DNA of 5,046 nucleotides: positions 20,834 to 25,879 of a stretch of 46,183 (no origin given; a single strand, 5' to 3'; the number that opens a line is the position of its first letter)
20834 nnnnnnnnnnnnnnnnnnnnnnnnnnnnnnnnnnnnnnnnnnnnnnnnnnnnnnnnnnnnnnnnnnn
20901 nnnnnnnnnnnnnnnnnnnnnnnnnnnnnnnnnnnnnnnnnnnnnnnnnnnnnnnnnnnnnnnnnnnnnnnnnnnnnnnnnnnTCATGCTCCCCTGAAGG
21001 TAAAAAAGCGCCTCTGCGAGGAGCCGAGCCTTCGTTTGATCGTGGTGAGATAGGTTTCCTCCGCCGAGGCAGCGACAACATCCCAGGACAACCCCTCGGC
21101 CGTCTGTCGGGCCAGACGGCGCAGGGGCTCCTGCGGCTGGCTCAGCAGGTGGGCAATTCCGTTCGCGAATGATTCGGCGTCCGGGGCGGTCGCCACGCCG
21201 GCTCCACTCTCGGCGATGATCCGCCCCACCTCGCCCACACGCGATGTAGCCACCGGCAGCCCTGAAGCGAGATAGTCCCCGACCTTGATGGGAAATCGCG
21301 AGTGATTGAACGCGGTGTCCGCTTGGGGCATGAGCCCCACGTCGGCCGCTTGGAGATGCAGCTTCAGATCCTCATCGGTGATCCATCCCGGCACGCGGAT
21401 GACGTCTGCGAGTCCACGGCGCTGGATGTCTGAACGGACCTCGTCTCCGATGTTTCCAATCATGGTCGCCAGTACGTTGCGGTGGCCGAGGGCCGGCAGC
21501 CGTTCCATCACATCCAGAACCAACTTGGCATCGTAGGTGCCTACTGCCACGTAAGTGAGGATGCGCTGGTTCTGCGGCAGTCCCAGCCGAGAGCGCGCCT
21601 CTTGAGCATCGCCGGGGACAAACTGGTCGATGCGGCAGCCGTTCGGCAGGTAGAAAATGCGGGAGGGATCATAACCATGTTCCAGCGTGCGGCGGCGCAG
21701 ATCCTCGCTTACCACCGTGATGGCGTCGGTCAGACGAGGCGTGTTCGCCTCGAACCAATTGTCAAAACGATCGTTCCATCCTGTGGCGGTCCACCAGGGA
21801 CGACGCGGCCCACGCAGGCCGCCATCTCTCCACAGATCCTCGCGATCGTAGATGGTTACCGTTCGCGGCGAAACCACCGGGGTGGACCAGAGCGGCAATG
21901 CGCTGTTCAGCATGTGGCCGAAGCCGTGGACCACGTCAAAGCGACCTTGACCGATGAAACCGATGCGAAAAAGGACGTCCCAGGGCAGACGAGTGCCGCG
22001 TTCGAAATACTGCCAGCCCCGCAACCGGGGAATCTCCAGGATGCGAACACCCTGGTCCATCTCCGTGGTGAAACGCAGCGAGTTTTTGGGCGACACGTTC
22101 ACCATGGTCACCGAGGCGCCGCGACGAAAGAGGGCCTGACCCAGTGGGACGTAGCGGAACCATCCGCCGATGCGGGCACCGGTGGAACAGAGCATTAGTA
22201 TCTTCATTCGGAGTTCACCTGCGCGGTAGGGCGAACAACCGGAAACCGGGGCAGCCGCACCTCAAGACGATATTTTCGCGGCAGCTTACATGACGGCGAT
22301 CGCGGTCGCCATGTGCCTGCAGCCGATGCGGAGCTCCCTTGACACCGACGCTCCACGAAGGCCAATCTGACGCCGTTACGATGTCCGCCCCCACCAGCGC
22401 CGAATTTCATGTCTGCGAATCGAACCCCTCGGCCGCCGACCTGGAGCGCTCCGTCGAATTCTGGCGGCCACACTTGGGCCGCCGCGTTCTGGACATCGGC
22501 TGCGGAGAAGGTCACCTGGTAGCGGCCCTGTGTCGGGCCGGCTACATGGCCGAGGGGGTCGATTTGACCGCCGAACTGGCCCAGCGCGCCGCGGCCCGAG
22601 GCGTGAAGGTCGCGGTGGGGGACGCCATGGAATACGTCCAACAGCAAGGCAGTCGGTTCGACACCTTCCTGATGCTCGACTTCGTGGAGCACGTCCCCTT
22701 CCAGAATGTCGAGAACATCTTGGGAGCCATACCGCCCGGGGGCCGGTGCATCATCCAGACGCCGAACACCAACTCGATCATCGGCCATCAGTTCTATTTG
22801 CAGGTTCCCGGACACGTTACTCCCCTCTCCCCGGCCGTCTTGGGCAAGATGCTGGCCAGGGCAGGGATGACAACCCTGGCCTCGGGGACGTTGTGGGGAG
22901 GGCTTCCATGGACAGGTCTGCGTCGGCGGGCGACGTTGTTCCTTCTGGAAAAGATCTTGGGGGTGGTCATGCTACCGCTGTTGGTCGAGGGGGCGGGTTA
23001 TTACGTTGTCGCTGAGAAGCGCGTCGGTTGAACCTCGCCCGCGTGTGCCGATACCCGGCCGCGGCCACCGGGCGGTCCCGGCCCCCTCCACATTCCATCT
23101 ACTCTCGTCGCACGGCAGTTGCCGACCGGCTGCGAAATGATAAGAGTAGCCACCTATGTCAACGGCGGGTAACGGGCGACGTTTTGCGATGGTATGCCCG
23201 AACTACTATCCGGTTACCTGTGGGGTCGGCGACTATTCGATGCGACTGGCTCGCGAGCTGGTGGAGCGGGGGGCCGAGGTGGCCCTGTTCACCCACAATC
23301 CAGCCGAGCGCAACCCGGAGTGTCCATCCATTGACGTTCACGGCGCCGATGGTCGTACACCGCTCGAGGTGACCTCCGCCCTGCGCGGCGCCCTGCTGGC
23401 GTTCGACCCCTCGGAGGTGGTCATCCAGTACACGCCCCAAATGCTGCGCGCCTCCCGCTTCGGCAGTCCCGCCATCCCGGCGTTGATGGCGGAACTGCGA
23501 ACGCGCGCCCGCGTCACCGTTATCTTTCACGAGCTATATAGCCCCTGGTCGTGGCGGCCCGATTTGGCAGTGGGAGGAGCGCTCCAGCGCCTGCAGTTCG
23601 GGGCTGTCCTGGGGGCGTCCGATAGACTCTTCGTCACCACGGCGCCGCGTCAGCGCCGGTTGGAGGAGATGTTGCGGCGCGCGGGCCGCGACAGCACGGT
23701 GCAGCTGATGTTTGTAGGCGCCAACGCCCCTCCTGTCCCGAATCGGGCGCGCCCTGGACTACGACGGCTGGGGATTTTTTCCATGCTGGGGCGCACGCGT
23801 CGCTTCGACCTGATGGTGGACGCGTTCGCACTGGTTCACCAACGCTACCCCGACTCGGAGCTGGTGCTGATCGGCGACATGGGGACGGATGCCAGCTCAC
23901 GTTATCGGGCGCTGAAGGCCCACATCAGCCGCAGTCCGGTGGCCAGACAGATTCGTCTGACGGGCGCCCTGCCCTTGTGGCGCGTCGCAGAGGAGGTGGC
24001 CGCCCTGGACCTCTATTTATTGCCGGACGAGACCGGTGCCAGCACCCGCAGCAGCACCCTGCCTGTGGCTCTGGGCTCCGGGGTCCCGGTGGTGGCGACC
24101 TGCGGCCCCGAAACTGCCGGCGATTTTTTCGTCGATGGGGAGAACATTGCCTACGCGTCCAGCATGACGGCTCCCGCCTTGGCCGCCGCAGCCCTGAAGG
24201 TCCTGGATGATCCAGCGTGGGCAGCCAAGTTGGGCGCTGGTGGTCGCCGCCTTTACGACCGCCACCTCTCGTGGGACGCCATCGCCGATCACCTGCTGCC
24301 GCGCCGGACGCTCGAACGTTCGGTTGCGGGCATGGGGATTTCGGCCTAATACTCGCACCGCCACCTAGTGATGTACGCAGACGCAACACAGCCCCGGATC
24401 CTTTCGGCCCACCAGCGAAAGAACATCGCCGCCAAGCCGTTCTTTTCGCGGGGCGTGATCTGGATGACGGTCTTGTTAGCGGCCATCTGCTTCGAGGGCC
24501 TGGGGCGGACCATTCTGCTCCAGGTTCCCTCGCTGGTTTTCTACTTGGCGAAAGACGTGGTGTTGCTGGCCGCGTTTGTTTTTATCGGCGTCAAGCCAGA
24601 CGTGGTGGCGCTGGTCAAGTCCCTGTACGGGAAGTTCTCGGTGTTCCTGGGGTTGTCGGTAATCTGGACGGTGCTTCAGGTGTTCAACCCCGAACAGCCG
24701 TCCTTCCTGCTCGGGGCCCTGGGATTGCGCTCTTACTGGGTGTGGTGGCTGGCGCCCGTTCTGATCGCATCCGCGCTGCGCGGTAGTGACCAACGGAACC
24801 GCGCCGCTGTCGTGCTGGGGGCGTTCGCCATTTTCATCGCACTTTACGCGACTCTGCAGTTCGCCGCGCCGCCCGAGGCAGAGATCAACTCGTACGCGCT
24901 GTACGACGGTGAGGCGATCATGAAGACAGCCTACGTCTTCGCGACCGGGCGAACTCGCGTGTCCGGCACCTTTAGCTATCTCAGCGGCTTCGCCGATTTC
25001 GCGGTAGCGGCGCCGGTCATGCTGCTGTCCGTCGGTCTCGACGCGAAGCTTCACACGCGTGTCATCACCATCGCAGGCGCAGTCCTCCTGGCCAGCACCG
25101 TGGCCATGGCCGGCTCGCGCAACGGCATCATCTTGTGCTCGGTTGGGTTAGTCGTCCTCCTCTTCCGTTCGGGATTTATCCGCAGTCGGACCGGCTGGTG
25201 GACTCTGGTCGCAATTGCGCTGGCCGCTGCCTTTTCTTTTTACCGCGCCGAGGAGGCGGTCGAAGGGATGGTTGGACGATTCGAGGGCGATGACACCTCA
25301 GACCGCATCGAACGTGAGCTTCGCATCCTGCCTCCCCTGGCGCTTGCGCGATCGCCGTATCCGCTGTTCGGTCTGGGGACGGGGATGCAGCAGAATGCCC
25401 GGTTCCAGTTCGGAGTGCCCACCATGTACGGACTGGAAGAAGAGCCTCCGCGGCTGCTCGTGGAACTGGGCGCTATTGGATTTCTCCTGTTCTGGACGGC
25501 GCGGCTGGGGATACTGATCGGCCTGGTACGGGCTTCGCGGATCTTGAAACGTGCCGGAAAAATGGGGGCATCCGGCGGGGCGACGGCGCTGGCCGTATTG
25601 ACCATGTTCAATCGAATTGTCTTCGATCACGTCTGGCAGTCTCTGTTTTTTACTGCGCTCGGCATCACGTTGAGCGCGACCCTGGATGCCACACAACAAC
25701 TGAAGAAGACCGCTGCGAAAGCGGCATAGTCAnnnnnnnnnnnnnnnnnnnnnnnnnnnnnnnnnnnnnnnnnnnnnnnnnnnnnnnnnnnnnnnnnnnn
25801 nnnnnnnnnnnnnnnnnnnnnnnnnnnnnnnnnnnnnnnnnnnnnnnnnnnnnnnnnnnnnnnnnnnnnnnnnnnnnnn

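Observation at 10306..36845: Nine SAM-methyltransferase domains in one glycan locus: a predicted hyper-methylated polysaccharide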

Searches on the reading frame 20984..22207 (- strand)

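Call 5: search_protein_families(library=pfam, proteins=[window:20984-22207:-], max_evalue=0.01)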
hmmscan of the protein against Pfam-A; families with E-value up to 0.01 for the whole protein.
window:20984-22207:- (407 aa): 4 families
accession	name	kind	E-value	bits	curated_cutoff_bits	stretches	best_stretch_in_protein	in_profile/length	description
PF00534.26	Glycos_transf_1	-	3.1e-15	56.6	26.4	1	202-367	3-167/172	Glycosyl transferases group 1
PF13692.12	Glyco_trans_1_4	-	3.5e-14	53.7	27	1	220-356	5-141/142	Glycosyl transferases group 1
PF13579.12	Glyco_trans_4_4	-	1.7e-12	48.4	29.7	1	22-190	10-158/158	Glycosyl transferase 4-like domain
PF13439.12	Glyco_transf_4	-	6.5e-12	46.2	28.5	1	22-193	11-168/170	Glycosyltransferase Family 4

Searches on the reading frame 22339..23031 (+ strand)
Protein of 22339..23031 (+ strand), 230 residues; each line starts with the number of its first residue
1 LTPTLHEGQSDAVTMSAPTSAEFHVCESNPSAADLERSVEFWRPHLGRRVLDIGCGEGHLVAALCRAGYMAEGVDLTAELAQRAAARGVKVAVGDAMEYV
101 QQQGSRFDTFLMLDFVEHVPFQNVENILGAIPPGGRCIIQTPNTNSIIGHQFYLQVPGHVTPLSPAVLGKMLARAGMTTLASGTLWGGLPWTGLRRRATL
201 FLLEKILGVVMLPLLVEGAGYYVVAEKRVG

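Call 4: search_protein_families(library=pfam, proteins=[window:22339-23031:+], max_evalue=0.01)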
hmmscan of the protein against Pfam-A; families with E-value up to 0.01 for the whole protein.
window:22339-23031:+ (230 aa): 8 families
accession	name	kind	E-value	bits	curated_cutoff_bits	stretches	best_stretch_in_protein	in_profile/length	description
PF13489.12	Methyltransf_23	-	7.7e-13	48.9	27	1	45-179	21-161/164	Methyltransferase domain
PF13649.12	Methyltransf_25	-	1e-09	39.4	27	1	50-129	1-87/97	Methyltransferase domain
PF07021.18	MetW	-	1.2e-09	38.6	21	1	47-144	14-112/193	Methionine biosynthesis protein MetW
PF08241.18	Methyltransf_11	-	6.1e-09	36.8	21.2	1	51-139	1-95/95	Methyltransferase domain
PF13847.12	Methyltransf_31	-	2.4e-08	34.2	27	1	47-144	4-114/145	Methyltransferase domain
PF08242.18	Methyltransf_12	-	1.9e-06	28.9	30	1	51-136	1-97/98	Methyltransferase domain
PF02353.26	CMAS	-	0.00049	19.9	27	1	46-140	62-165/273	Mycolic acid cyclopropane synthetase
PF13679.12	Methyltransf_32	-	0.0056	17.1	27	1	48-103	27-88/143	Methyltransferase domain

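Call 8: search_protein_families(library=ncbifam, proteins=[window:22339-23031:+], max_evalue=0.01)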
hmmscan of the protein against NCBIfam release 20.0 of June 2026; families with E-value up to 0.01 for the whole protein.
window:22339-23031:+ (230 aa): 19 families
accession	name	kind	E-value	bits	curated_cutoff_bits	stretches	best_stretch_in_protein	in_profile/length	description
TIGR01983.1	UbiG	equivalog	7.9e-12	45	102.95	1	46-145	49-157/228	bifunctional 2-polyprenyl-6-hydroxyphenol methylase/3-demethylubiquinol 3-O-methyltransferase UbiG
NF045667.1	MTase_DVU1556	equivalog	3.3e-10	39.8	155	1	36-97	12-76/213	DVU_1556 family methyltransferase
TIGR02081.1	metW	equivalog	7e-10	38.8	189.5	1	47-144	14-112/194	methionine biosynthesis protein MetW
TIGR02021.1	BchM-ChlM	equivalog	1.8e-09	37.3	158.9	1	46-131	54-143/218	magnesium protoporphyrin IX methyltransferase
NF043040.1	corrin_prot_MT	hypoth_equivalog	2.4e-08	33.7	180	1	46-109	41-104/216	corrinoid protein-associated methyltransferase CpaM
NF010703.0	PRK14103.1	equivalog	6.7e-06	25.7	320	1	47-142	30-127/256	trans-aconitate 2-methyltransferase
NF008686.0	PRK11705.1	equivalog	2e-05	23.8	400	1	46-127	167-249/383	cyclopropane fatty acyl phospholipid synthase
NF041255.1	mycofact_MftM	equivalog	9.6e-05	21.8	200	1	47-128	140-226/289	mycofactocin oligosaccharide methyltransferase MftM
TIGR04074.1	bacter_Hen1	equivalog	0.00015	20.4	340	1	46-144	282-396/462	3' terminal RNA ribose 2'-O-methyltransferase Hen1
TIGR04543.1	ketoArg_3Met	equivalog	0.00055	19.1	425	1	46-106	149-219/336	2-ketoarginine methyltransferase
NF008264.0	PRK11036.1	equivalog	0.0006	19.3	366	1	49-108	47-106/261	tRNA uridine 5-oxyacetic acid(34) methyltransferase CmoM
NF053839.1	CPFASynBruc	equivalog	0.0018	17.3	600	1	47-126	175-259/410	cyclopropane fatty acid synthase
NF011527.0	PRK14968.1-1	equivalog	0.002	17.9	242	1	47-102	35-91/192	putative methyltransferase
NF041537.1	ArsM_AhpD_UU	exception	0.0029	16.4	510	1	46-94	76-127/345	arsenite methyltransferase/AhpD domain selenoprotein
NF041536.1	ArsM_DUF2284_UU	exception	0.003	15.9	575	1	47-104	77-136/459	arsenite methyltransferase/DUF2284 domain selenoprotein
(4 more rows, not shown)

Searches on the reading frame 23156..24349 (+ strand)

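Call 5: search_protein_families(library=pfam, proteins=[window:23156-24349:+], max_evalue=0.01)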
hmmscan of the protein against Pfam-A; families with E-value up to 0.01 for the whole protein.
window:23156-24349:+ (397 aa): 5 families
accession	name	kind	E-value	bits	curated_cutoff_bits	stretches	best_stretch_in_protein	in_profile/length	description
PF13692.12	Glyco_trans_1_4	-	1.4e-10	42.1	27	1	209-352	8-142/142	Glycosyl transferases group 1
PF13579.12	Glyco_trans_4_4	-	2.5e-09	38.1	29.7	1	23-178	2-151/158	Glycosyl transferase 4-like domain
PF13439.12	Glyco_transf_4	-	3.3e-08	34.2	28.5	1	23-173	3-152/170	Glycosyltransferase Family 4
PF00534.26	Glycos_transf_1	-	4.8e-07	29.9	26.4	1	211-364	24-170/172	Glycosyl transferases group 1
PF13524.12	Glyco_trans_1_2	-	0.0026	18.1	25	1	305-381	70-143/144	Glycosyl transferase-like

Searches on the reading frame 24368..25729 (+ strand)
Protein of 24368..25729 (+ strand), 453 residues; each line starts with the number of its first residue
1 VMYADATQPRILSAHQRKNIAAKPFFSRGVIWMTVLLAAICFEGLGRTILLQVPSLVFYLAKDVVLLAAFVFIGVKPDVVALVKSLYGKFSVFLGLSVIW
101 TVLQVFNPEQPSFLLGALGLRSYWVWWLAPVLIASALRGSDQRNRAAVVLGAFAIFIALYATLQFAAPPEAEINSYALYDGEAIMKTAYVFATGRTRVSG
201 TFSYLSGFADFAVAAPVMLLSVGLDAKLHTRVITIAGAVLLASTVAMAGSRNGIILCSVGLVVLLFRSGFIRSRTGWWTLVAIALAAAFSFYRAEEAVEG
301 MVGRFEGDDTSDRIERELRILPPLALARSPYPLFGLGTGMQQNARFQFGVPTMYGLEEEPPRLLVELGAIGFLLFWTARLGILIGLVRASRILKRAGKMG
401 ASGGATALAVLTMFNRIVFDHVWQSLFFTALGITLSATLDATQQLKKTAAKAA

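Call 5: search_protein_families(library=pfam, proteins=[window:24368-25729:+], max_evalue=0.01)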
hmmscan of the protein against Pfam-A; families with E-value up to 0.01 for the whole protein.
window:24368-25729:+ (453 aa): 1 family
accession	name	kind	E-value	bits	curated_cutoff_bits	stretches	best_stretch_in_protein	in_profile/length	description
PF04932.20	Wzy_C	-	1.3e-08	35.2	31.7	1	237-375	2-148/149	O-Antigen ligase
